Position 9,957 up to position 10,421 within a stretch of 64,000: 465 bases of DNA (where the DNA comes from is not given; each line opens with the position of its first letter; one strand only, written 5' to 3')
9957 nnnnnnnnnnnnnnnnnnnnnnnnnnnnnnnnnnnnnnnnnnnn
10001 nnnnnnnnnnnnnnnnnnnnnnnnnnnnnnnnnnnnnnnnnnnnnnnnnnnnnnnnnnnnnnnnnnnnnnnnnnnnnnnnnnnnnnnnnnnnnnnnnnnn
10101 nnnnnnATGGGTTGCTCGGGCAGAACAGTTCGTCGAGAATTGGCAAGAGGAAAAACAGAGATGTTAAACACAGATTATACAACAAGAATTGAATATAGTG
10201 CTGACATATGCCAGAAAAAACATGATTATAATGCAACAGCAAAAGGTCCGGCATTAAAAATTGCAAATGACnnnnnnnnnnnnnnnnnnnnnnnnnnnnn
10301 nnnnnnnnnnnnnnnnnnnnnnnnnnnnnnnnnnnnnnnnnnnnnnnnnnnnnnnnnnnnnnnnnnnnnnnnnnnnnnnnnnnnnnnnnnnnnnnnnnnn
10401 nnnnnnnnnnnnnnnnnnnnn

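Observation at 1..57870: Three back-to-back Gram-positive PUL-like loci built around SLH-tethered lyase-like giants, with no assignable substrate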

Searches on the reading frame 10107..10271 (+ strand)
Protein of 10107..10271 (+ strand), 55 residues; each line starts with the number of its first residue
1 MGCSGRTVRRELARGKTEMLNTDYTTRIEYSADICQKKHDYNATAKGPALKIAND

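Call 76: search_protein_families(library=pfam, proteins=[window:10107-10271:+], max_evalue=5)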
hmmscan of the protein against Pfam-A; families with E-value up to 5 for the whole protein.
window:10107-10271:+ (55 aa): 1 family
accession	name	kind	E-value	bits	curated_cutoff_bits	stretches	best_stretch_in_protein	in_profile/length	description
PF20432.4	Xre-like-HTH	-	0.1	13.4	25.8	1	2-30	34-60/63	Antitoxin Xre-like helix-turn-helix domain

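Call 109: search_dna_similar(query=window:10107-10271:+, collection=plasmids, mode=protein, max_evalue=0.001, max_rows=8)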
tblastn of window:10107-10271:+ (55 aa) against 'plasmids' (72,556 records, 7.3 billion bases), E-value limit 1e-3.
Records with a match: 1; places in all: 1; records where one place covers at least 80% of the query: 1.
Best place of each record, by identity: 60-80% 1.
By first word of the organism name: Clostridium 1.
By predicted mobility (MOB-suite, as given by PLSDB): non-mobilizable 1.
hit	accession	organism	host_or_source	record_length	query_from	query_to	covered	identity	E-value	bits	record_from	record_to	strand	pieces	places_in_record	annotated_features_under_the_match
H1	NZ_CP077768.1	Clostridium sp. CM028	single colony,lamb meat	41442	2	55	98%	63.0%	3e-15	74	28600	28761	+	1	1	IS30 family transposase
